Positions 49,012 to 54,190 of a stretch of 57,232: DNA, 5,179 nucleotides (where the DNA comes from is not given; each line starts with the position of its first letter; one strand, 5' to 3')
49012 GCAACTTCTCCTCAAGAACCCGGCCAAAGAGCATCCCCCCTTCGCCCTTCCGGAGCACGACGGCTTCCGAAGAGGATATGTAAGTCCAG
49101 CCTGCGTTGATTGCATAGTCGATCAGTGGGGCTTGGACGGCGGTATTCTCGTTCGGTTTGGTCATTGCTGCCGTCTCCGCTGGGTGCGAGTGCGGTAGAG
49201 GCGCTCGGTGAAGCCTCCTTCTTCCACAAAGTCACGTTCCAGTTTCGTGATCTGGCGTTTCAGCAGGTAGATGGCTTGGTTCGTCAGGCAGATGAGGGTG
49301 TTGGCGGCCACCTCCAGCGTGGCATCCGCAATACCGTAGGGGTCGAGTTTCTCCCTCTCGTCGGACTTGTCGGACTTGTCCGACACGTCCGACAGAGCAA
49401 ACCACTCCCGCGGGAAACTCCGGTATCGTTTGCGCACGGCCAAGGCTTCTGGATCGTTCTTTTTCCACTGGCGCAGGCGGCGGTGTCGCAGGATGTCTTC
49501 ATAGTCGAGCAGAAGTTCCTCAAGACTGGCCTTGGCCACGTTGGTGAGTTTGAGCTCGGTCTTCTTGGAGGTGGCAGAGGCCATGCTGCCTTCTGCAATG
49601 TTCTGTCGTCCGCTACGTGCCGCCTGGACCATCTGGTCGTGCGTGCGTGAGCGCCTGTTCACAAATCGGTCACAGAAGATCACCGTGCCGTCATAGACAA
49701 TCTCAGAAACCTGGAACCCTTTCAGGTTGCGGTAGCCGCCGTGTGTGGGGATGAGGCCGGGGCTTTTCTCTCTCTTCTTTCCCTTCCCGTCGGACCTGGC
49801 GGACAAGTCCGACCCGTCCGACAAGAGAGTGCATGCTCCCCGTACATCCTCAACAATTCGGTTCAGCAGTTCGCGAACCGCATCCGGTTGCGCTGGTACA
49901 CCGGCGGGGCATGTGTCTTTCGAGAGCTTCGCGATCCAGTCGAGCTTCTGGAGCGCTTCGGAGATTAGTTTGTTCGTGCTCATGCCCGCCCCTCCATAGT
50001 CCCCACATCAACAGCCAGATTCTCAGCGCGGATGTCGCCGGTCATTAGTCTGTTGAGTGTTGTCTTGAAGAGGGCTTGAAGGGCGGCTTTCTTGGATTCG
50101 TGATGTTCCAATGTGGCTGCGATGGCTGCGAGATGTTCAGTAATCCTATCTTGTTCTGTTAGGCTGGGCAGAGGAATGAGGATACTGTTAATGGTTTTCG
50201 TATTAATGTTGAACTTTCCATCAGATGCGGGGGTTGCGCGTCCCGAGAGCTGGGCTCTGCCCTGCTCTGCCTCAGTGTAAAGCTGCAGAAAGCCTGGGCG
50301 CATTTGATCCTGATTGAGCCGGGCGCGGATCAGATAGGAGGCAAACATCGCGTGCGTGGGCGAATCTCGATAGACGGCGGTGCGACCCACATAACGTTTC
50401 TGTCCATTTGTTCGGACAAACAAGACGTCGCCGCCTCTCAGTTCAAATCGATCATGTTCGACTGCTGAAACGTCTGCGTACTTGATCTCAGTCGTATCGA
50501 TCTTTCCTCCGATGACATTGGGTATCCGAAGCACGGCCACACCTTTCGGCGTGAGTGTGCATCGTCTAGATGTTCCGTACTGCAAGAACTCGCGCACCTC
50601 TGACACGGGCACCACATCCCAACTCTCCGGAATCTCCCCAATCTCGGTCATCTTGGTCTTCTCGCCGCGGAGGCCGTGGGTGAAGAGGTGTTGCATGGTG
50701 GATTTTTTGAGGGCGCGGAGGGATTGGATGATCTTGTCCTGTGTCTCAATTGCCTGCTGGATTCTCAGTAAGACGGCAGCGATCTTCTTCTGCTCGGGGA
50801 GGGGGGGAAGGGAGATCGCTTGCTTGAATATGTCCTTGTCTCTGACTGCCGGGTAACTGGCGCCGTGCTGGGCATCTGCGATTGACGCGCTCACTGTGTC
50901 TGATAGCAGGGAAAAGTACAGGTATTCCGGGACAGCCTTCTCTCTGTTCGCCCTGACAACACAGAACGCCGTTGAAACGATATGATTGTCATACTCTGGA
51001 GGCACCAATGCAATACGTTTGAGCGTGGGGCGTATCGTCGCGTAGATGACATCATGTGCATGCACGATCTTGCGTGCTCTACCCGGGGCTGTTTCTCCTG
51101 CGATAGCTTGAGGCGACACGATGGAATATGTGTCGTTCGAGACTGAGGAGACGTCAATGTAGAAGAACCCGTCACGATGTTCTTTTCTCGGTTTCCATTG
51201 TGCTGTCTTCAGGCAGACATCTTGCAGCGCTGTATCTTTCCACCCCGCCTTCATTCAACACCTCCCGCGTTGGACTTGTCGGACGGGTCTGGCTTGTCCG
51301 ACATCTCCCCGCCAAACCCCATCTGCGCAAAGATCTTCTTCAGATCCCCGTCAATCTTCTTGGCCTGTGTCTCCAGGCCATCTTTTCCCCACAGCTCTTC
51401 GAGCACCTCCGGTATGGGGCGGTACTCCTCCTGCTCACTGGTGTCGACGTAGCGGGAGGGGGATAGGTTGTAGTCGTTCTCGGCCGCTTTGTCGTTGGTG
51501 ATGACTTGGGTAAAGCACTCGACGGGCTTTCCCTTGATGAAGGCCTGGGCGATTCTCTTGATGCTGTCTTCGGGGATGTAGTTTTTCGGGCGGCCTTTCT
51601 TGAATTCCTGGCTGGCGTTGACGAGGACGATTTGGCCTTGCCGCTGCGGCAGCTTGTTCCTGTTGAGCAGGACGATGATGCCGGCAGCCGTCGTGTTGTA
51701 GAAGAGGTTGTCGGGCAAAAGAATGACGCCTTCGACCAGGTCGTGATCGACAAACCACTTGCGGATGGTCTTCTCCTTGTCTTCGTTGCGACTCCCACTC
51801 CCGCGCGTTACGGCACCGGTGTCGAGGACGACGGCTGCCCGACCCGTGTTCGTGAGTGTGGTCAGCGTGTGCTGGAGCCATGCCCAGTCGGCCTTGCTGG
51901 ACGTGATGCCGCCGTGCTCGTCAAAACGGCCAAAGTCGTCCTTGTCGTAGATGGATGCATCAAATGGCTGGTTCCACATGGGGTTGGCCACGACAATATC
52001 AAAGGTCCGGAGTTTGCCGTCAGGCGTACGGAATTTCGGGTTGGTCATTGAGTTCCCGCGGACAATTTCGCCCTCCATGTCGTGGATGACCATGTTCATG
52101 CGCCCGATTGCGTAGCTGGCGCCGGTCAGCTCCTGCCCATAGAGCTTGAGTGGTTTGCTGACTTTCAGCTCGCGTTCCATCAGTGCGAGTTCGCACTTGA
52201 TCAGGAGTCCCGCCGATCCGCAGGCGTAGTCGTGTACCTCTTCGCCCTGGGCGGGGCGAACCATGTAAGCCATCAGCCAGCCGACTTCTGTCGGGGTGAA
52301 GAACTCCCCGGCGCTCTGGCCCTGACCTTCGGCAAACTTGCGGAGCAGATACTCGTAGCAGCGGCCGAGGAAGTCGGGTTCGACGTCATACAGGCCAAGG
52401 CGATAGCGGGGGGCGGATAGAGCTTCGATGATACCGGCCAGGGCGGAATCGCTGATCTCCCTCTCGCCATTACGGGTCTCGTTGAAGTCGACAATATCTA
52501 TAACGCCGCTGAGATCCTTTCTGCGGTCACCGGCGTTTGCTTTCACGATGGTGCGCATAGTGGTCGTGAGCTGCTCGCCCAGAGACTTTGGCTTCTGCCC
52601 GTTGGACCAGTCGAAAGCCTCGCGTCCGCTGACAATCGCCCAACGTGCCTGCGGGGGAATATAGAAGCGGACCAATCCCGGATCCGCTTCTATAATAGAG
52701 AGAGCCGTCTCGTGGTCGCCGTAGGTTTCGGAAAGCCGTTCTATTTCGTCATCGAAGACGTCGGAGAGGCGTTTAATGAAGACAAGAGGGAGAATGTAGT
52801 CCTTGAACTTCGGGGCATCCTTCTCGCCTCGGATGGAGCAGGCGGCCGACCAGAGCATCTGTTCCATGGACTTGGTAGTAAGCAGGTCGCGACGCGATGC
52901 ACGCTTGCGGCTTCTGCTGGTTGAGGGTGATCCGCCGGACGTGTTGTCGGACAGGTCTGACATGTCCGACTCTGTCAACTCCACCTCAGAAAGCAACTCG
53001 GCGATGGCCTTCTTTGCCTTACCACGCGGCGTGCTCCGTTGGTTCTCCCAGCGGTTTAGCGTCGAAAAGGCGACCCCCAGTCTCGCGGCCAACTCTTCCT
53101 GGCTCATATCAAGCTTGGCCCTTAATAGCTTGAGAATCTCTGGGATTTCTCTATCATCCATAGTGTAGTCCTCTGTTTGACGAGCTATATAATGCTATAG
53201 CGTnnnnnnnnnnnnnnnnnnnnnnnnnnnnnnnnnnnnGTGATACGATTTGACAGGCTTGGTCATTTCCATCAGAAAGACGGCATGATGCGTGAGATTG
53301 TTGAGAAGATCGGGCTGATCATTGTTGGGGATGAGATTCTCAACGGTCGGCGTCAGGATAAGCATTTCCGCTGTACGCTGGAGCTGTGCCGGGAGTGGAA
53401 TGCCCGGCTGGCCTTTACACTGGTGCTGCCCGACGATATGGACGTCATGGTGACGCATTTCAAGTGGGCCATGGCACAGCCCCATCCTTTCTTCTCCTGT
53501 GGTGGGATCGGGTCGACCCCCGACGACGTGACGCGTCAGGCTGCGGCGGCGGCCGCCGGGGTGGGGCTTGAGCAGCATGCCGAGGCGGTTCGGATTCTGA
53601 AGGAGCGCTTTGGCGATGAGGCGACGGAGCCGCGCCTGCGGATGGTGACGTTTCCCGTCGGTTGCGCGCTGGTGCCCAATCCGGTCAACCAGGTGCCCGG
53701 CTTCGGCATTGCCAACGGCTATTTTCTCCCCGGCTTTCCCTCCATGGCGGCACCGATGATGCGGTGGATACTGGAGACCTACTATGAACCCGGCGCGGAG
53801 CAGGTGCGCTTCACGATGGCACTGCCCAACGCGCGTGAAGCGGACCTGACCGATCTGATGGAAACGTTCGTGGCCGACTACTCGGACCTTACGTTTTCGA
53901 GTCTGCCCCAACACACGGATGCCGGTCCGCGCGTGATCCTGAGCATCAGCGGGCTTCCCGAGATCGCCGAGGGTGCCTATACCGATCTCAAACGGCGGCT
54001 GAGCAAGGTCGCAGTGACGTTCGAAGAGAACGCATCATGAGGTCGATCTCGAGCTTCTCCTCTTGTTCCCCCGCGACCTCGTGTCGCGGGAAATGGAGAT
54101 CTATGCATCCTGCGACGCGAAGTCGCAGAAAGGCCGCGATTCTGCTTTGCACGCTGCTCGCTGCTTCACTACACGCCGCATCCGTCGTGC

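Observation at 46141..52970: Six in-frame palindromic 9-mer tandem elements encoding (Ser-Asp-X)n are scattered through every large gene of the type I R-M operon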

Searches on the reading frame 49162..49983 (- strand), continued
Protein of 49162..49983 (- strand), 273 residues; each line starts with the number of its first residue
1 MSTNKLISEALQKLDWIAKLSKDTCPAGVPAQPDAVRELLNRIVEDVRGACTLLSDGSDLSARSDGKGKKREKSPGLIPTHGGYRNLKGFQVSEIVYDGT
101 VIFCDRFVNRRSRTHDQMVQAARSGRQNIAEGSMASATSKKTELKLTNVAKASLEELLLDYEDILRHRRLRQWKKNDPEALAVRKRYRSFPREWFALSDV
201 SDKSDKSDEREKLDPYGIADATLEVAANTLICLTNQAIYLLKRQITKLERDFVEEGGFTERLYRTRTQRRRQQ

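Call 74: fold_search(model_id=the predicted structure, library=pdb)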
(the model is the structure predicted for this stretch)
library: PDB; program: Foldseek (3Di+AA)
matches with E <= 10: 297; with E <= 0.001: 0
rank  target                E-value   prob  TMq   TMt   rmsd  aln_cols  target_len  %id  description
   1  2gsc_B                1.7e-01  1.00  0.35  0.80   7.9       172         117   16  Crystal Structure of the Conserved Hypothetical Cytosolic Protein Xcc0516 from Xanthomonas campestris (released 2006-10-03)
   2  9ftd_MODEL_1_A        6.0e-01  0.63  0.30  0.31  19.4       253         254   14  Solution structure of BmSA1, the major surface antigen from Babesia microti (released 2025-05-14)
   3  2rld_B                1.1e+00  0.84  0.26  0.56   9.5       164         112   16  CRYSTAL STRUCTURE OF A PROTEIN WITH UNKNOWN FUNCTION FROM S23 RIBOSOMAL PROTEIN FAMILY (BT_0352) FROM BACTEROIDES THET (released 2007-10-30)
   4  7f1q_R                1.2e+00  0.23  0.22  0.18  14.4       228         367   11  Cryo-EM structure of the chemokine receptor CCR5 in complex with MIP-1a and Gi (released 2021-07-14)
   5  9jhj_R                1.4e+00  0.15  0.18  0.17  12.2       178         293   13  Cryo-EM structure of the C18:0 ceramide-bound FPR2-Gi complex (released 2025-03-19)
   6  7vv6                  1.4e+00  0.18  0.18  0.18  13.1       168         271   11  Cryo-EM structure of pseudoallergen receptor MRGPRX2 complex with C48/80 (local) (released 2021-12-01)
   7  6hu9_c                1.5e+00  0.12  0.21  0.22  17.6       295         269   10  III2-IV2 mitochondrial respiratory supercomplex from S. cerevisiae (released 2018-12-26)
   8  2rld_A                1.6e+00  0.69  0.22  0.46   5.1        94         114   17  CRYSTAL STRUCTURE OF A PROTEIN WITH UNKNOWN FUNCTION FROM S23 RIBOSOMAL PROTEIN FAMILY (BT_0352) FROM BACTEROIDES THET (released 2007-10-30)
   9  7vv5_R                1.6e+00  0.16  0.18  0.18  13.1       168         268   11  Cryo-EM structure of pseudoallergen receptor MRGPRX2 complex with C48/80, state1 (released 2021-12-01)
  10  4s0v                  1.7e+00  0.18  0.18  0.12  11.1       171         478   11  Crystal structure of the human OX2 orexin receptor bound to the insomnia drug Suvorexant (released 2015-01-14)
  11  7y27_E                1.7e+00  0.14  0.18  0.18  14.9       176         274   10  Cryo-EM structure of the SST-14-bound SSTR2-miniGq-scFv16 complex (released 2022-10-19)
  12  7vv0_R                1.8e+00  0.16  0.20  0.20  13.2       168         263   10  Cryo-EM structure of pseudoallergen receptor MRGPRX2 complex with PAMP-12, local (released 2021-12-01)
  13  9iy8_R                1.9e+00  0.18  0.19  0.18  13.6       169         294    9  Cryo-EM structure of apo-GPR55-G13 complex (released 2025-01-01)
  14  9ca3_B                1.9e+00  0.02  0.11  0.11  22.2       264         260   13  Crystal structure of MarE C280S in complex with cyanide bound heme and its native substrate, beta-methyl-L-tryptophan (released 2025-04-02)
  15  9ldv_R                2.1e+00  0.08  0.22  0.20  22.5       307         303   12  Consensus olfactory receptor consOR6 in complex with mini-Golf trimeric protein (released 2026-01-28)
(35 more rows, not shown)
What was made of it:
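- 49162..49983 (-): Gene for the four-helix-bundle-suffix protein (273 aa), which is the usual host of the repeat. Best fold matches are 2GSC and 2RLD (call 74).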

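Call 77: search_dna_similar(query=window:49165-49983:-, collection=plasmids, mode=protein, max_rows=15)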
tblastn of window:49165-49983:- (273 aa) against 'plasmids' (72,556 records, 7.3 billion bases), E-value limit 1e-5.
Records with a match: 1; places in all: 1; records where one place covers at least 80% of the query: 0.
Best place of each record, by identity: <60% 1.
By first word of the organism name: Prevotella 1.
By predicted mobility (MOB-suite, as given by PLSDB): non-mobilizable 1.
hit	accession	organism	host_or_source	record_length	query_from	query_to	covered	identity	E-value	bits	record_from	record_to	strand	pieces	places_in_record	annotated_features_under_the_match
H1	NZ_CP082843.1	Prevotella nigrescens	-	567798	84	263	66%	35.3%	2e-13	77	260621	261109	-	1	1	four helix bundle suffix domain-containing protein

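Call 78: search_dna_similar(query=window:49165-49983:-, collection=phages, mode=protein, max_rows=10)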
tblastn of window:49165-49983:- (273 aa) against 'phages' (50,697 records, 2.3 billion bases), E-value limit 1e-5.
No match.
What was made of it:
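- Tried and rejected: The protein has no hit in the phage collection (call 78).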

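Call 79: get_annotated_region(hit=H1, flank=6000)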
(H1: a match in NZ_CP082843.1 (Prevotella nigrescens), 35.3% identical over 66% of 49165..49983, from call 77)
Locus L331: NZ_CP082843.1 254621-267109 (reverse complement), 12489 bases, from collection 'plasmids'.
description: Prevotella nigrescens strain FDAARGOS_1486 plasmid unnamed, complete sequence
organism: Prevotella nigrescens (NCBI taxid 28133)
taxonomy: Bacteria; Bacteroidota; Bacteroidia; Bacteroidales; Prevotellaceae; Prevotella; Prevotella nigrescens
host: -; source: -; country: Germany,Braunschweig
typing (MOB-suite, as given by PLSDB): non-mobilizable; mating-pair formation MPF_T
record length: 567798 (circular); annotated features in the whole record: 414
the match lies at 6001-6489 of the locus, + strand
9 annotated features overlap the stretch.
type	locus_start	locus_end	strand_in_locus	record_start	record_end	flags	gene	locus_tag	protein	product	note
CDS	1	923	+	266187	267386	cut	-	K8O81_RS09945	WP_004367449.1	aspartyl protease family protein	-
CDS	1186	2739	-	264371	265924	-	-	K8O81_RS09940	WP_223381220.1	DUF6377 domain-containing protein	-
CDS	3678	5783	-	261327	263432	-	-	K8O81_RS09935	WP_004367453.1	prolyl oligopeptidase family serine peptidase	GO:0006508 - proteolysis [Evidence IEA]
CDS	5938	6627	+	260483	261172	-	-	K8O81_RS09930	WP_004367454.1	four helix bundle suffix domain-containing protein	-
CDS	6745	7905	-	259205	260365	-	-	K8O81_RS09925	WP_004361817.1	bifunctional methionine sulfoxide reductase B/A protein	-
CDS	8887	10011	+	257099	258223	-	-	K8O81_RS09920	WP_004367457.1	PCMD domain-containing protein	-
CDS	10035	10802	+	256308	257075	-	-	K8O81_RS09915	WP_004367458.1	porin family protein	-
CDS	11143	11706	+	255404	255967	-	-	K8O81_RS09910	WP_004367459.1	DKNYY domain-containing protein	-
CDS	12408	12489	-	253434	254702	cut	nqrF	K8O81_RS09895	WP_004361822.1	NADH:ubiquinone reductase (Na(+)-transporting) subunit F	GO:0006814 - sodium ion transport [Evidence IEA]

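Call 92: search_protein_families(library=pfam, proteins=[L140:4462-5190:+, L132:131-1945:+, L160:6929-7684:+], max_evalue=0.001)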
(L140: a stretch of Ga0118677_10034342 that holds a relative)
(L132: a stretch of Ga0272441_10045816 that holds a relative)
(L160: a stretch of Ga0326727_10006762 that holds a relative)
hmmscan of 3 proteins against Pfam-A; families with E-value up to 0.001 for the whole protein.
L140:4462-5190:+ (243 aa): 2 families
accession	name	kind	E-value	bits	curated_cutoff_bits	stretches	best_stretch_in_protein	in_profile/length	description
PF01396.24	Zn_ribbon_Top1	-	3.5e-09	36.7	32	1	203-239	3-34/39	Topoisomerase DNA binding C4 zinc finger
PF05635.17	23S_rRNA_IVP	-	0.00011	22.9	33.8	1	38-85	27-72/106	23S rRNA-intervening sequence protein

L132:131-1945:+ (605 aa): 3 families
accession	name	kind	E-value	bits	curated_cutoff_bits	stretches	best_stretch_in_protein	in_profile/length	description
PF00271.37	Helicase_C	-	1.7e-23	83.4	23.5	1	181-285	6-110/110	Helicase conserved C-terminal domain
PF00270.35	DEAD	-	7.8e-20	71.7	26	1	1-143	21-164/167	DEAD/DEAH box helicase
PF16124.10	RecQ_Zn_bind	-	2.3e-17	63.9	25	1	296-358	1-65/66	RecQ zinc-binding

L160:6929-7684:+ (252 aa): 2 families
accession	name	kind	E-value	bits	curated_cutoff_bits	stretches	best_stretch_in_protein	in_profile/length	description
PF01396.24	Zn_ribbon_Top1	-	5.9e-08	32.8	32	1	215-251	4-35/39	Topoisomerase DNA binding C4 zinc finger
PF05635.17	23S_rRNA_IVP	-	0.00027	21.5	33.8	1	43-105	15-72/106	23S rRNA-intervening sequence protein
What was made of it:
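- Family members carry Zn_ribbon_Top1 (E 3.5e-09) or a RecQ fusion (call 92).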

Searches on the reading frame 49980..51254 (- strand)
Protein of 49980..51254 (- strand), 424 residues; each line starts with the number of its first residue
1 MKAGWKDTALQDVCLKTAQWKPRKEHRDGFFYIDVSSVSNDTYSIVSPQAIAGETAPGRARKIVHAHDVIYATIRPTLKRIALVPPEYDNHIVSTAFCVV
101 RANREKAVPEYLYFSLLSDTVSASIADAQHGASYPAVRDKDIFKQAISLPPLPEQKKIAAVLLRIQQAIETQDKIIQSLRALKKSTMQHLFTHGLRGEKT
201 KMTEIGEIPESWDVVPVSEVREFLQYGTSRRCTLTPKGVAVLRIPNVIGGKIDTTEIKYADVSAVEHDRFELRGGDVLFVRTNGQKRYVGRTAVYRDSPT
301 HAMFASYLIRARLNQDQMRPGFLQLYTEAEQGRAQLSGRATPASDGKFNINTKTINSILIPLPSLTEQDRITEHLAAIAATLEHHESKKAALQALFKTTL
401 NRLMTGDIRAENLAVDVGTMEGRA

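Call 7: search_protein_families(library=pfam, proteins=[window:49980-51254:-])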
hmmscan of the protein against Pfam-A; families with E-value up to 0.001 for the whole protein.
window:49980-51254:- (424 aa): 1 family
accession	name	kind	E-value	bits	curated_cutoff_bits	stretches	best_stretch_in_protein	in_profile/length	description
PF01420.25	Methylase_S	-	9.1e-20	72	22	2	4-179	3-166/168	Type I restriction modification DNA specificity domain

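Call 19: search_protein_families(library=ncbifam, proteins=[window:49983-51254:-], max_evalue=0.01)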
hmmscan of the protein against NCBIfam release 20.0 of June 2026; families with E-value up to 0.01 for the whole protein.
window:49983-51254:- (424 aa): 2 families
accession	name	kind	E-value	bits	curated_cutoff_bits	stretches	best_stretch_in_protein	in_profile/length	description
NF007278.0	PRK09737.1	equivalog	9.6e-32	110.3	662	2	188-385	197-395/461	type I restriction-modification system specificity subunit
NF047740.1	antiphage_MADS5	equivalog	6e-09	35.2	400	1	78-173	352-443/461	methylation-associated defense system restriction endonuclease subunit S MAD5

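Call 38: search_protein_families(library=padloc, proteins=[window:49983-51254:-], max_evalue=0.001)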
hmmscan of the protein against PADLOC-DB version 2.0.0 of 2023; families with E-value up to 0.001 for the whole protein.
window:49983-51254:- (424 aa): 133 families (the best 25 are shown)
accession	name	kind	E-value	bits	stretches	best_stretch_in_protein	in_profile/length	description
PDLC03134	Specificity_I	-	3e-62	208.8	1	100-415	102-413/428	Type I specificity subunit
PDLC03148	Specificity_I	-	2.7e-61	205.7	1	51-404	79-453/453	Type I specificity subunit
PDLC03107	Specificity_I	-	3.6e-54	182.3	1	93-406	89-390/392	Type I specificity subunit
PDLC03087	Specificity_I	-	1e-51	174.2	1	2-410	12-416/418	Type I specificity subunit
PDLC03100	Specificity_I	-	1.5e-50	170.8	2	140-405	139-389/392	Type I specificity subunit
PDLC04137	mad5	-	2.7e-50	169.7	2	4-230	2-231/392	mads_5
PDLC03069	Specificity_I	-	3.6e-48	162.6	1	5-404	1-383/387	Type I specificity subunit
PDLC03194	Specificity_I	-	1e-47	161.1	2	1-197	5-200/391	Type I specificity subunit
PDLC03072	Specificity_I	-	1.6e-43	147.4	1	5-386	24-411/448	Type I specificity subunit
PDLC03108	Specificity_I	-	6.4e-43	145.6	2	146-417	177-444/452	Type I specificity subunit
PDLC03127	Specificity_I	-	9.9e-42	141.4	2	198-392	238-433/571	Type I specificity subunit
PDLC03179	Specificity_I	-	2.3e-40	137.1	2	3-160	103-262/589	Type I specificity subunit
PDLC03105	Specificity_I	-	3.3e-40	136.9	1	5-392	25-415/448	Type I specificity subunit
PDLC03101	Specificity_I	-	2.3e-39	134.1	1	1-409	2-405/411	Type I specificity subunit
PDLC03098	Specificity_I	-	4.1e-39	133.2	1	5-410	29-438/443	Type I specificity subunit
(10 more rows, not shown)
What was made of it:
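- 49980..51254 (-): hsdS, the specificity subunit. It carries no array. Pfam Methylase_S, two stretches (call 7); PADLOC Specificity_I (call 38).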

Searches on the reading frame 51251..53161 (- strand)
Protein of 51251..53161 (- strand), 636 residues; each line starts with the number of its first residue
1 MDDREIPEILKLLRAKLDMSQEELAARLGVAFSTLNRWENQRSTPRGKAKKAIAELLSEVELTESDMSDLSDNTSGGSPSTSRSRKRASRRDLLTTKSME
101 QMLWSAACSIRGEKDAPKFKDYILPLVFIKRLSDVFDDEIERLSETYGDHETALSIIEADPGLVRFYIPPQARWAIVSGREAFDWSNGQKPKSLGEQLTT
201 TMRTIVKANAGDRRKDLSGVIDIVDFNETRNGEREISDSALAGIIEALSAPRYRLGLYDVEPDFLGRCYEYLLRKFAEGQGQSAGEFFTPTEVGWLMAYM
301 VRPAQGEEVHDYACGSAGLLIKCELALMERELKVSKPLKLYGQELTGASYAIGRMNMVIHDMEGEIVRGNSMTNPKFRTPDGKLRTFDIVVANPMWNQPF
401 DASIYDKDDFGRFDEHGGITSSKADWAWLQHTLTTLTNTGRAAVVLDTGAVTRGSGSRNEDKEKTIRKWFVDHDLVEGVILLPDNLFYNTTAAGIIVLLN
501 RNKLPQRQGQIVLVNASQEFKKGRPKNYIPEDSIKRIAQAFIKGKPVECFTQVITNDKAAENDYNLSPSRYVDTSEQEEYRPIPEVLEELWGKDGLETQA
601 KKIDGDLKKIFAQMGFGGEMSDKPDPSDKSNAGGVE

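Call 7: search_protein_families(library=pfam, proteins=[window:51251-53161:-])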
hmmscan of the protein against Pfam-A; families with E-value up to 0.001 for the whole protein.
window:51251-53161:- (636 aa): 4 families
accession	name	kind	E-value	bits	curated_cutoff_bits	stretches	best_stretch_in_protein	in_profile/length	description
PF02384.22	N6_Mtase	-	1.2e-84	284.7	20.4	1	262-579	3-310/311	N-6 DNA Methylase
PF12161.14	HsdM_N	-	2.2e-20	74.1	24.5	1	99-247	1-134/135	HsdM N-terminal domain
PF01381.28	HTH_3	-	6e-11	42.6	23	1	10-63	1-53/55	Helix-turn-helix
PF13560.12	HTH_31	-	4.1e-06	27.4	27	1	10-57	6-54/64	Helix-turn-helix domain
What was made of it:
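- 51251..53161 (-): hsdM with an N-terminal HTH_3 domain. Pfam N6_Mtase at E 1.2e-84, plus HsdM_N and HTH_3 (call 7).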

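Call 19: search_protein_families(library=ncbifam, proteins=[window:51254-53161:-], max_evalue=0.01)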
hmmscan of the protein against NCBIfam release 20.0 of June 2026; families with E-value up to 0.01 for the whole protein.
window:51254-53161:- (636 aa): 9 families
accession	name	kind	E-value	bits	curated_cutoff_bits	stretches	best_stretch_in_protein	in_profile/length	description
TIGR00497.1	hsdM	equivalog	9.6e-59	199.4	242.75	1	98-579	4-493/515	type I restriction-modification system subunit M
NF047738.1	antiphage_MADS2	equivalog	2e-12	46.2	720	1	231-324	264-350/654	methylation-associated defense system DNA methyltransferase MAD2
NF041951.1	phage_RstR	subfamily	1.7e-06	28.3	80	1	6-58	3-55/108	RstR family transcriptional repressor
NF047542.1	telomere_Tap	equivalog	2.2e-06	26.7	600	1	11-80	23-89/695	telomere-associated protein Tap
NF041265.1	NadS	equivalog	3.3e-06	27.3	60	1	11-55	36-80/94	NadS family protein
TIGR03830.1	CxxCG_CxxCG_HTH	subfamily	4.4e-06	26.5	61.8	1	5-62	65-122/127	type II TA system antitoxin MqsA family protein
NF007257.0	PRK09706.1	subfamily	7.2e-06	25.8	101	1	1-57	1-57/135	transcriptional repressor DicA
TIGR00270.2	TIGR00270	equivalog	0.00016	21.5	110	1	8-69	78-138/159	multiprotein bridging factor aMBF1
NF007271.0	PRK09726.1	equivalog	0.00039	20.4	79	1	8-44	15-51/88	type II toxin-antitoxin system antitoxin HipB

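Call 38: search_protein_families(library=padloc, proteins=[window:51254-53161:-], max_evalue=0.001)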
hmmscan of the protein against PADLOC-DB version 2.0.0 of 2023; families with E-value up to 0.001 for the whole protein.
window:51254-53161:- (636 aa): 31 families (the best 25 are shown)
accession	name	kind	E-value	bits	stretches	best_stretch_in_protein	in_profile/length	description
PDLC03028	MTase_I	-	5.5e-157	522.9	1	94-618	724-1233/1236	Type I methyltransferase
PDLC03031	MTase_I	-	4.2e-84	281.3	1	94-580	3-492/834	Type I methyltransferase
PDLC03027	MTase_I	-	5.9e-84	281.1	2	190-583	69-448/810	Type I methyltransferase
PDLC03022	MTase_I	-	1.3e-79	266.6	1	95-579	2-481/857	Type I methyltransferase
PDLC03039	MTase_I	-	2e-71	239.1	1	97-575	5-452/708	Type I methyltransferase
PDLC03038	MTase_I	-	1.3e-70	236.4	1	94-577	4-456/896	Type I methyltransferase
PDLC03032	MTase_I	-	1.4e-63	213.4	1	212-583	85-450/1001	Type I methyltransferase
PDLC03019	MTase_I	-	4.1e-50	169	1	98-612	7-500/932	Type I methyltransferase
PDLC03029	MTase_I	-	1.9e-47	160.1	2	240-546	134-453/661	Type I methyltransferase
PDLC03240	MTase_II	-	5.2e-44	148.9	1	98-589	7-484/511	Type II methyltransferase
PDLC03035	MTase_I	-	3.3e-41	139.6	1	94-522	5-408/653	Type I methyltransferase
PDLC03021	MTase_I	-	3.2e-38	129.8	1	240-609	124-484/491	Type I methyltransferase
PDLC03033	MTase_I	-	4e-36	123.1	1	242-577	160-497/541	Type I methyltransferase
PDLC03020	MTase_I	-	1.4e-32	111.3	1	100-489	7-393/410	Type I methyltransferase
PDLC03026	MTase_I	-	1.3e-29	101.7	1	257-502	115-356/487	Type I methyltransferase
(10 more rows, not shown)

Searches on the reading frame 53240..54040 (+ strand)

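Call 7: search_protein_families(library=pfam, proteins=[window:53240-54040:+])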
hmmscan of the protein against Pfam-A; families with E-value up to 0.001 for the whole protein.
window:53240-54040:+ (266 aa): 1 family
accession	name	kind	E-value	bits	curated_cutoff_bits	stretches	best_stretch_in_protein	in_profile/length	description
PF00994.29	MoCF_biosynth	-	5.3e-21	75.3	26.6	1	26-179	2-139/144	Probable molybdopterin binding domain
